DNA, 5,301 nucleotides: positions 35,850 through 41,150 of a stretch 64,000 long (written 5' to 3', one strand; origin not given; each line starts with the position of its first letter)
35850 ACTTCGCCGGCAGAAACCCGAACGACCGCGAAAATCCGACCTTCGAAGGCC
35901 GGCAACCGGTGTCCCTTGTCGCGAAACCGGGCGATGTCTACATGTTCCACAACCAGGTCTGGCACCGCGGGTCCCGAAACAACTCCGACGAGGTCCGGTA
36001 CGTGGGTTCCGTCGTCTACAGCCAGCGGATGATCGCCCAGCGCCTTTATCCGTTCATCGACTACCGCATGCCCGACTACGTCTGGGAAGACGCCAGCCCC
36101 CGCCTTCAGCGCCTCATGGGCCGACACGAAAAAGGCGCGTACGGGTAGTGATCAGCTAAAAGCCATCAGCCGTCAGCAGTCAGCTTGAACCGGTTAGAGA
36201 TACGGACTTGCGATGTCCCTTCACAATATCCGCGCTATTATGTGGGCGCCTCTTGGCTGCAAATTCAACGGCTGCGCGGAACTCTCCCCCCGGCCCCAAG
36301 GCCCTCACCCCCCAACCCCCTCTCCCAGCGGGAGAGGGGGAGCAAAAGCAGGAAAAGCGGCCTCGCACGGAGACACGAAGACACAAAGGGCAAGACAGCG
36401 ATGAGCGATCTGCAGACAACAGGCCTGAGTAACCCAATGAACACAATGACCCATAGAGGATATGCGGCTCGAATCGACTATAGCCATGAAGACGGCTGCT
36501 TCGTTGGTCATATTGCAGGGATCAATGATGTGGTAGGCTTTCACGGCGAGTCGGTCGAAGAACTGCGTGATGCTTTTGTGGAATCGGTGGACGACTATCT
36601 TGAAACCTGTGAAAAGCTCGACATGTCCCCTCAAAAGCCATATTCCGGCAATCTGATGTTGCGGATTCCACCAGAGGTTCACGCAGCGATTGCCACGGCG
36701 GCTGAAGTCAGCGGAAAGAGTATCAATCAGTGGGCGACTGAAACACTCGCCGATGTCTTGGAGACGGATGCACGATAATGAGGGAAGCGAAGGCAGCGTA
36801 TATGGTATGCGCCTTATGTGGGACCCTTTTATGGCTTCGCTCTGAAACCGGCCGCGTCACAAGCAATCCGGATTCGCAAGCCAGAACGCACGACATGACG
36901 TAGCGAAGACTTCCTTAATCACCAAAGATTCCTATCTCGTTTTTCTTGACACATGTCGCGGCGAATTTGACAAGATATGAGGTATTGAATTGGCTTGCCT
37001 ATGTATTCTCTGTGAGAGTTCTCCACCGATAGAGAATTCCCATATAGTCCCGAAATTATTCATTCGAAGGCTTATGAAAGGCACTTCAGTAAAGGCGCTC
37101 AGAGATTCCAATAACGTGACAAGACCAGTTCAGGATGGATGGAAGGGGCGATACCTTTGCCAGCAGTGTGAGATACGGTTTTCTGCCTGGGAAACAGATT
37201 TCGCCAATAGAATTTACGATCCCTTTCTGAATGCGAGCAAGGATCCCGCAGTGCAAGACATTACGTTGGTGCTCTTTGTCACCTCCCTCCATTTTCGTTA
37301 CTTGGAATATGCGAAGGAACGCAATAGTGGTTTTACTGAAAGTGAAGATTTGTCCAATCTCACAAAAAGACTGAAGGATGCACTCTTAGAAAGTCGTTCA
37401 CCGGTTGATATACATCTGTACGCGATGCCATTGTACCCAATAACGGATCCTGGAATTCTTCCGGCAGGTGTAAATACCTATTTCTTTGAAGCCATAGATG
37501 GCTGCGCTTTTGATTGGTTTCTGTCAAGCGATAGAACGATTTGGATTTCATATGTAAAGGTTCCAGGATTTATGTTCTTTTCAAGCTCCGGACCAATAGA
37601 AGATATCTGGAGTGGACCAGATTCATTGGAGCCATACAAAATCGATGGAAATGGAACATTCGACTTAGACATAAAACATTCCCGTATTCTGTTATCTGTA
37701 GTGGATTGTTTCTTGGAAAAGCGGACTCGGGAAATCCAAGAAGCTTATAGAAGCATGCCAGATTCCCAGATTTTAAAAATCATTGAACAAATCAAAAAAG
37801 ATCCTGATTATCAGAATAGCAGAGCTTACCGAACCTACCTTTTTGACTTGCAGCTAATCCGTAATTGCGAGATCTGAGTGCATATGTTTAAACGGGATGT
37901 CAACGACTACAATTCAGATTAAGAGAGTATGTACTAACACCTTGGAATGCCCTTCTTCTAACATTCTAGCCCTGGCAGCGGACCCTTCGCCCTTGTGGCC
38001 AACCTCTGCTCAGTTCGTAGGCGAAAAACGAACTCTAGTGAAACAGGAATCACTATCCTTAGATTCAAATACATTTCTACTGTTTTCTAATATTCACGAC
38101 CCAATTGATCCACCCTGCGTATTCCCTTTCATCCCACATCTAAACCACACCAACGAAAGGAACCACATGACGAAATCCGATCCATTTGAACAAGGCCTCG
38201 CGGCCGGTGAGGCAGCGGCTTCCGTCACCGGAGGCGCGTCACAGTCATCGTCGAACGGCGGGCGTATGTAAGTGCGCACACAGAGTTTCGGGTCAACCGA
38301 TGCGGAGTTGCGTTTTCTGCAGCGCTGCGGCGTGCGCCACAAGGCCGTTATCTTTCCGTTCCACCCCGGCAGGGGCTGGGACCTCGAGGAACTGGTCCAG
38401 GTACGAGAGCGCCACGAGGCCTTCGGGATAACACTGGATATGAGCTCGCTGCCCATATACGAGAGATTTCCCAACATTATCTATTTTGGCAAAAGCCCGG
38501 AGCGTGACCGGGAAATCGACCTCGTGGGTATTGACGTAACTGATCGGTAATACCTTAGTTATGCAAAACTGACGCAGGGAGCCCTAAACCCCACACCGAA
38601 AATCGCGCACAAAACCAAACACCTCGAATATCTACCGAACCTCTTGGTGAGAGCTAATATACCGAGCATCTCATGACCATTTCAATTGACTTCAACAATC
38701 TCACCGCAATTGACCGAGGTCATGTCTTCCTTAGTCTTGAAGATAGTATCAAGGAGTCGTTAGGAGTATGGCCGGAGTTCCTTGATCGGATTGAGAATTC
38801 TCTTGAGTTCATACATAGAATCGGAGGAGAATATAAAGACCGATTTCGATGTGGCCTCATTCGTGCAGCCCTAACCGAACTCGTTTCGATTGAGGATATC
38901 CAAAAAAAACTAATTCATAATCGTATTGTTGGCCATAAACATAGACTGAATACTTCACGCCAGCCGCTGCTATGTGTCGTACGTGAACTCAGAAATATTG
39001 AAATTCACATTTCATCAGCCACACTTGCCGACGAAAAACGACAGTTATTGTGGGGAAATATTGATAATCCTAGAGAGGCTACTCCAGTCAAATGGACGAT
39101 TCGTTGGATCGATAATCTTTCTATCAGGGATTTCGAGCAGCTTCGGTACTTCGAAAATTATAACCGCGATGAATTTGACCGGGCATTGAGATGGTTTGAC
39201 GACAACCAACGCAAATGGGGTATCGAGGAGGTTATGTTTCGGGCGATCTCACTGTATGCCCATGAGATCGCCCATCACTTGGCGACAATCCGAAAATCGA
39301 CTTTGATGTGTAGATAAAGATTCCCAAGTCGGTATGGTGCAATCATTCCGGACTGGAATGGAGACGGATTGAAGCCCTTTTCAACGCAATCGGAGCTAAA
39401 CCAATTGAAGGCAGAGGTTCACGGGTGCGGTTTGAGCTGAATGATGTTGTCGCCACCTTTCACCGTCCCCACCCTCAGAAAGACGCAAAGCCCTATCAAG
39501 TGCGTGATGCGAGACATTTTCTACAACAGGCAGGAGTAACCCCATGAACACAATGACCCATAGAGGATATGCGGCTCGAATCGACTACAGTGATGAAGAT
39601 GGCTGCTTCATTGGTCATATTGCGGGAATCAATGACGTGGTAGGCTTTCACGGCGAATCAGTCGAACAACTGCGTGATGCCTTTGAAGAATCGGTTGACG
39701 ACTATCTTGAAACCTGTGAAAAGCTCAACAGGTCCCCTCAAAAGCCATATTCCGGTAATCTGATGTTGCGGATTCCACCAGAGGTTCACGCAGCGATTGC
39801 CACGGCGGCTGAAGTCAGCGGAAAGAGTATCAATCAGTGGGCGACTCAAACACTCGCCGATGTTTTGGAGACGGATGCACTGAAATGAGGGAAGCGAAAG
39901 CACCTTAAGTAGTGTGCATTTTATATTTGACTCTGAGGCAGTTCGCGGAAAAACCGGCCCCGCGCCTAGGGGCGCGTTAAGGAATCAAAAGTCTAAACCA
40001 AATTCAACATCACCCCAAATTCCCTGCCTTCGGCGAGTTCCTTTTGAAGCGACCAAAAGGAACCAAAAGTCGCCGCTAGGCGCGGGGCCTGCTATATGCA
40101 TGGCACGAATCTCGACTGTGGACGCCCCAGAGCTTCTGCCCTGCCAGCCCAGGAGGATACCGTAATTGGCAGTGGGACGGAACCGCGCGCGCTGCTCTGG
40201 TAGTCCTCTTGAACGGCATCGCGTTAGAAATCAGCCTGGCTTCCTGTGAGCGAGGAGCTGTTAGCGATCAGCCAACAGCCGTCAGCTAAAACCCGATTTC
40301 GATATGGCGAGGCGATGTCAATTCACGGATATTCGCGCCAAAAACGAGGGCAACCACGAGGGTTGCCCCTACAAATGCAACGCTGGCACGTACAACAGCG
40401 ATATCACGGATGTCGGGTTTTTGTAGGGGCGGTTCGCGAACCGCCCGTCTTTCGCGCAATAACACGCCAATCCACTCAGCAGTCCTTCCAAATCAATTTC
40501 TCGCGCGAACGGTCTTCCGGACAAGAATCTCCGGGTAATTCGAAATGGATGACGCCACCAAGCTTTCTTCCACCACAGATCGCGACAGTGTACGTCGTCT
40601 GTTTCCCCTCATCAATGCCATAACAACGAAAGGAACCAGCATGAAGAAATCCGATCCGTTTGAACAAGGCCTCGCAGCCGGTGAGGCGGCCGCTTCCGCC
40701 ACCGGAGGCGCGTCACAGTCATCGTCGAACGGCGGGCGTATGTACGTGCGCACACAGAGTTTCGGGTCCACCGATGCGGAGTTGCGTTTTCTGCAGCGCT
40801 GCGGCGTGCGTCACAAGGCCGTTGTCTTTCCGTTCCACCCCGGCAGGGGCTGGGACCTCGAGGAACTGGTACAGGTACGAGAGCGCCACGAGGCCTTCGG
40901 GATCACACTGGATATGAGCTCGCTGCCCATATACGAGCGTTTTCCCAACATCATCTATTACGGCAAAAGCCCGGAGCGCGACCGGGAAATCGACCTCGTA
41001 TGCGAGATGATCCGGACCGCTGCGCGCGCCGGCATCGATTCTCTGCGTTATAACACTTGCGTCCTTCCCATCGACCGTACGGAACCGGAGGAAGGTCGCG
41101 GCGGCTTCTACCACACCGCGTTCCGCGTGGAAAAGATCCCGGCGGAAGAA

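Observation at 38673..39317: AT-rich 214-aa ORF carrying an RNxxxH HEPN-type motif, inserted directly onto the hicA toxin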

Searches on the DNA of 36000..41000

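Call 92: search_rna_families(source=window, start=36000, end=41000, threshold=evalue, max_evalue=1)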
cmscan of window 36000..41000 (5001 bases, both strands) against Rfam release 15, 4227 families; matches with E-value up to 1: 2.
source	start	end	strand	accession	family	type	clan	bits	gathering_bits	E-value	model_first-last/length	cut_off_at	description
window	36308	36348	+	RF00767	mir-150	Gene; miRNA;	-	23.2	55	0.25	1-82/82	no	mir-150 microRNA precursor family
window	36308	36348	-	RF00767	mir-150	Gene; miRNA;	-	21.6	55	0.64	1-82/82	no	mir-150 microRNA precursor family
